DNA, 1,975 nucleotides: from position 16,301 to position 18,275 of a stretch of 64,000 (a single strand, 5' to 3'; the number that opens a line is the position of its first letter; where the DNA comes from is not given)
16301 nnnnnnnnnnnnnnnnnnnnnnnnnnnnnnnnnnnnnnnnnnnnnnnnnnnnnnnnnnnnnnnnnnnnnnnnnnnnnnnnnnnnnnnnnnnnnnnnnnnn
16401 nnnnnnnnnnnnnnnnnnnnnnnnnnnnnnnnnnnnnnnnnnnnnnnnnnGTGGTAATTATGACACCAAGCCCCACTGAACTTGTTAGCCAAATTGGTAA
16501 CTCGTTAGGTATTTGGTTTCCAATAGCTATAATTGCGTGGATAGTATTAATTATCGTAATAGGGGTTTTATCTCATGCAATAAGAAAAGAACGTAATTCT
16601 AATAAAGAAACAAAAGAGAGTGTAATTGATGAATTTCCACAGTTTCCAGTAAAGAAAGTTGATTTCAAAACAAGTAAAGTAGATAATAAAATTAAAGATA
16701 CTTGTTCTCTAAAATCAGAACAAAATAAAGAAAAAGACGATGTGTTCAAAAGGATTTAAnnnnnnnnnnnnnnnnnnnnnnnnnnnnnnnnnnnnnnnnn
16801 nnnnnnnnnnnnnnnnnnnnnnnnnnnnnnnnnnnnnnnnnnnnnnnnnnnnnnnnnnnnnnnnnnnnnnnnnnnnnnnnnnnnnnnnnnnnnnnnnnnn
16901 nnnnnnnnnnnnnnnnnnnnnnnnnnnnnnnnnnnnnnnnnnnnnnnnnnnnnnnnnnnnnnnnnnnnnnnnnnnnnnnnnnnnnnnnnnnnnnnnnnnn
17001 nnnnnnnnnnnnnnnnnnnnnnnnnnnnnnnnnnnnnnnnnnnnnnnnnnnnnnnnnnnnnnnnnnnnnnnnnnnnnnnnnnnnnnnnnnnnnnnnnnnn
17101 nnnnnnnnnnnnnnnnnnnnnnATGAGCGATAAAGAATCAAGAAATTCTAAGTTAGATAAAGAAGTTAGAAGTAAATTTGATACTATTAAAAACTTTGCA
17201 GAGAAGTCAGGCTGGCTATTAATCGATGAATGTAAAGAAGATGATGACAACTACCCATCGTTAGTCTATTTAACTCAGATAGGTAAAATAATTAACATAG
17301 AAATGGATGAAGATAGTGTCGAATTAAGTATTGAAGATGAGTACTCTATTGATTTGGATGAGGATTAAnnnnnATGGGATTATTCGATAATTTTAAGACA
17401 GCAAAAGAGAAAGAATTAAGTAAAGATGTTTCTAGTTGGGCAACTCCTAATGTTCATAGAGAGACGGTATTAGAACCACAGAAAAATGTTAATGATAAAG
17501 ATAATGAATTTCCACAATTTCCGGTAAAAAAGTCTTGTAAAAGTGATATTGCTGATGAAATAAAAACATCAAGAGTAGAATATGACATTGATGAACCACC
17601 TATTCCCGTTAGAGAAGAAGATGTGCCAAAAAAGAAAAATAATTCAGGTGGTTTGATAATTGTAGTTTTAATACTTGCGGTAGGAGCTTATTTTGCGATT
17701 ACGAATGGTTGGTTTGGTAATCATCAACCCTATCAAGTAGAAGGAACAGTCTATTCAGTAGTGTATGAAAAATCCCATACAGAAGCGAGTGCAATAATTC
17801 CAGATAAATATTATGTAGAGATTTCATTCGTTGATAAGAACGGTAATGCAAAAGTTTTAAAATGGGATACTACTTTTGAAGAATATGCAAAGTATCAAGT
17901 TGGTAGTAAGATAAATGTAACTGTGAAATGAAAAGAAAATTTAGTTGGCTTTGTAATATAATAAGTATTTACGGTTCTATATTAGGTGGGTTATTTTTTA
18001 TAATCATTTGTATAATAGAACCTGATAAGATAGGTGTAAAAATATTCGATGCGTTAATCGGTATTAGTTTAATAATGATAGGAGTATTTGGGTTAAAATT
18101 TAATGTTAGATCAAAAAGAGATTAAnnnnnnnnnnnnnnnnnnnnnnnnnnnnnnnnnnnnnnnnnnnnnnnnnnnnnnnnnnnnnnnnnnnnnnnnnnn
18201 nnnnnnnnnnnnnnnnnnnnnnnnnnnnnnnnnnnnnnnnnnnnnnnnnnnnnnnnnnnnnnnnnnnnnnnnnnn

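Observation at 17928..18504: Orphan HicB-like antitoxin gene overlapped by a small two-TM ORF, no HicA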

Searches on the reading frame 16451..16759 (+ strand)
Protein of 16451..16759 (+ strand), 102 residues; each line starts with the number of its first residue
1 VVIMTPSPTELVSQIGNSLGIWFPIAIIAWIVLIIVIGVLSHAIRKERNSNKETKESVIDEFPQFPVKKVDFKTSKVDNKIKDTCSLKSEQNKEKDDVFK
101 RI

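Call 3: search_protein_families(library=pfam, proteins=[window:16451-16759:+], max_evalue=1)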
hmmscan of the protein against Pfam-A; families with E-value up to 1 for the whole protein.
window:16451-16759:+ (102 aa): 1 family
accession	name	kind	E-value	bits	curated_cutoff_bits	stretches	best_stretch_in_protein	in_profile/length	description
PF13980.11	UPF0370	-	0.072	13.6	28.1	1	29-51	8-30/61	Uncharacterised protein family (UPF0370)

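Call 5: search_protein_families(library=phrogs, proteins=[window:16451-16759:+], max_evalue=0.01)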
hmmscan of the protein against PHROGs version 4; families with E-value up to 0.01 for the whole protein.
window:16451-16759:+ (102 aa): 3 families
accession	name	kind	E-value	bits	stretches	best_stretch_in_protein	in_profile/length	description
phrog_25646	-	unknown function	0.00041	21.3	1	17-57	20-60/68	-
phrog_920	-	lysis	0.00049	20.6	1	15-52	27-64/67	holin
phrog_8545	-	moron, auxiliary metabolic gene and host takeover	0.0046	17.8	1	26-74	16-50/177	superinfection exclusion Sie-like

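Call 92: search_protein_families(library=padloc, proteins=[window:16451-16756:+], max_evalue=0.01)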
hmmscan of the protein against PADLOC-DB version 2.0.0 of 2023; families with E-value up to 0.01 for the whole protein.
window:16451-16756:+ (102 aa): 0 families

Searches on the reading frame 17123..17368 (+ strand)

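Call 3: search_protein_families(library=pfam, proteins=[window:17123-17368:+], max_evalue=1)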
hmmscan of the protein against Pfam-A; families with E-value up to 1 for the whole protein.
window:17123-17368:+ (81 aa): 2 families
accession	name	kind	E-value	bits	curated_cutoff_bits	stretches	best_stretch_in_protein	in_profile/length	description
PF09153.16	MGMT_N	-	0.0051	17.3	22.1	1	15-63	37-85/90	Methylated DNA-protein cysteine methyltransferase, N-terminal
PF13670.12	PepSY_2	-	0.098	13.1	24.3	1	18-68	30-79/83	Peptidase propeptide and YPEB domain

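Call 5: search_protein_families(library=phrogs, proteins=[window:17123-17368:+], max_evalue=0.01)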
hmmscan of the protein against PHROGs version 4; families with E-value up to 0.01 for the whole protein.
window:17123-17368:+ (81 aa): 0 families

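Call 92: search_protein_families(library=padloc, proteins=[window:17123-17365:+], max_evalue=0.01)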
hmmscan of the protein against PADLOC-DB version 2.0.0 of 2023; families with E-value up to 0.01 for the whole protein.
window:17123-17365:+ (81 aa): 0 families

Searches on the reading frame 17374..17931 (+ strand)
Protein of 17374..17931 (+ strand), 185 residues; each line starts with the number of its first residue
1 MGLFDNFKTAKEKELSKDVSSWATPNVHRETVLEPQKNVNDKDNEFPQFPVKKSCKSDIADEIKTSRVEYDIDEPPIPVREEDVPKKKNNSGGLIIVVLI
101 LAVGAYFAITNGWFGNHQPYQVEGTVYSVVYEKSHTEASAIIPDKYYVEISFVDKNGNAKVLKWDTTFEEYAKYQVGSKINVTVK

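Call 3: search_protein_families(library=pfam, proteins=[window:17374-17931:+], max_evalue=1)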
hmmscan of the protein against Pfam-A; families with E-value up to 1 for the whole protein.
window:17374-17931:+ (185 aa): 1 family
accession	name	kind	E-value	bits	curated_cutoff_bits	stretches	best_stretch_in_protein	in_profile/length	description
PF24893.1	DUF7743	-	0.12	12.5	27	1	122-164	52-92/120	Domain of unknown function (DUF7743)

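Call 5: search_protein_families(library=phrogs, proteins=[window:17374-17931:+], max_evalue=0.01)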
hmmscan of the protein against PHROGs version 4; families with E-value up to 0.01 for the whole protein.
window:17374-17931:+ (185 aa): 0 families

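Call 34: search_protein_families(library=ncbifam, proteins=[window:17374-17928:+], max_evalue=1)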
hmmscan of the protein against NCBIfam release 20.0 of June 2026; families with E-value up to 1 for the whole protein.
window:17374-17928:+ (185 aa): 0 families

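Call 80: find_related_loci(query=window:17374-17928:+, collection=viral_contigs, flank=6000)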
Query window:17374-17928:+ (185 aa) in viral_contigs; peptide patterns used: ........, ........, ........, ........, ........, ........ (x = any residue, [..] = any of these).
52 stretches matched a pattern, but none encodes a relative of the query by tblastn (E <= 1e-3).

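Call 81: find_homologous_proteins(query=window:17374-17928:+, max_evalue=0.01)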
Query window:17374-17928:+ (185 aa): 1 proteins with E <= 0.01 among 58 candidates.
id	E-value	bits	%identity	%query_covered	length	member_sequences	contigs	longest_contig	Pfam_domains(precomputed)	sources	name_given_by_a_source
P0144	6.6e-119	412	100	100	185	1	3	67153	-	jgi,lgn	jgi:hypothetical protein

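Call 92: search_protein_families(library=padloc, proteins=[window:17374-17928:+], max_evalue=0.01)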
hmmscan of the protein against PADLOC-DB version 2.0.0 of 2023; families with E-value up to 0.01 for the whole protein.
window:17374-17928:+ (185 aa): 0 families

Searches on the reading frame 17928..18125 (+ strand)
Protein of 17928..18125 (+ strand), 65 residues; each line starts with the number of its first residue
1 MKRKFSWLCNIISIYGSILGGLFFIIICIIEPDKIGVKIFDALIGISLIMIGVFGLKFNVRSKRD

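Call 3: search_protein_families(library=pfam, proteins=[window:17928-18125:+], max_evalue=1)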
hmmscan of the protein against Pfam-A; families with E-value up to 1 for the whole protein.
window:17928-18125:+ (65 aa): 0 families

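Call 5: search_protein_families(library=phrogs, proteins=[window:17928-18125:+], max_evalue=0.01)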
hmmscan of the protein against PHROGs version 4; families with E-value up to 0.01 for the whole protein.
window:17928-18125:+ (65 aa): 0 families

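Call 32: search_protein_families(library=pfam, alignment_id=A3, max_evalue=0.01)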
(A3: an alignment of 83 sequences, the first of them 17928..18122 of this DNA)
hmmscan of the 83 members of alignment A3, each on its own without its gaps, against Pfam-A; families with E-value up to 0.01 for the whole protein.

A. member 1, window:17928-18122:+ (65 aa): 0 families

B. families by the number of members that match (of 83 scanned): 18 families
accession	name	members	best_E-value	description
PF23451.1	Zn_ribbon_PaaD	2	0.0031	PaaD zinc beta ribbon domain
PF05534.18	HicB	1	5.2e-10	HicB family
PF18930.5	DUF5679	1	2.9e-09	Domain of unknown function (DUF5679)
PF03551.20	PadR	1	2.5e-05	Transcriptional regulator PadR-like family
PF01096.23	Zn_ribbon_TFIIS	1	0.00021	Transcription factor S-II (TFIIS)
PF14753.11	FAM221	1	0.00088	Protein FAM221A/B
PF04810.20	zf-Sec23_Sec24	1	0.0018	Sec23/Sec24 zinc finger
PF03811.18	Zn_ribbon_InsA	1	0.0024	InsA N-terminal domain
PF13376.11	OmdA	1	0.0026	Bacteriocin-protection, YdeI or OmpD-Associated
PF13396.11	PLDc_N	1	0.0042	Phospholipase_D-nuclease N-terminal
PF09153.16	MGMT_N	1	0.0051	Methylated DNA-protein cysteine methyltransferase, N-terminal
PF02687.27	FtsX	1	0.0051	FtsX-like permease C-terminal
PF25240.1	PUB2_N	1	0.0057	PUB2-like, N-terminal domain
PF18658.7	zf-C2H2_12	1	0.0062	Spin-doc zinc-finger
PF25221.1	5TMH_Lnb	1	0.0075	Lnb transmembrane domain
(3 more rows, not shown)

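Call 34: search_protein_families(library=ncbifam, proteins=[window:17928-18122:+], max_evalue=1)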
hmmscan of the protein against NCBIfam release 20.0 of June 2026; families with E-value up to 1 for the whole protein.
window:17928-18122:+ (65 aa): 1 family
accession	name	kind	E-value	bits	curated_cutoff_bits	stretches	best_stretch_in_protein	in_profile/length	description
NF038216.1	ABZJ_00895_fam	subfamily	0.05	13.5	33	1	2-54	63-112/134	ABZJ_00895 family protein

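Call 45: search_protein_representatives(protein=window:17928-18122:+)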
Query: 65 residues. Proteins with E-value up to 0.001 (for the whole library): 1; up to 1e-10: 1; up to 1e-30: 1. The best 1 are listed.
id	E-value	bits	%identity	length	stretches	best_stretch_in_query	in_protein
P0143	5.3e-34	131.2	100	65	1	1-65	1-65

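Call 92: search_protein_families(library=padloc, proteins=[window:17928-18122:+], max_evalue=0.01)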
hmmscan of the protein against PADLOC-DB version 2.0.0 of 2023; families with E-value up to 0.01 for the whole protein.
window:17928-18122:+ (65 aa): 0 families
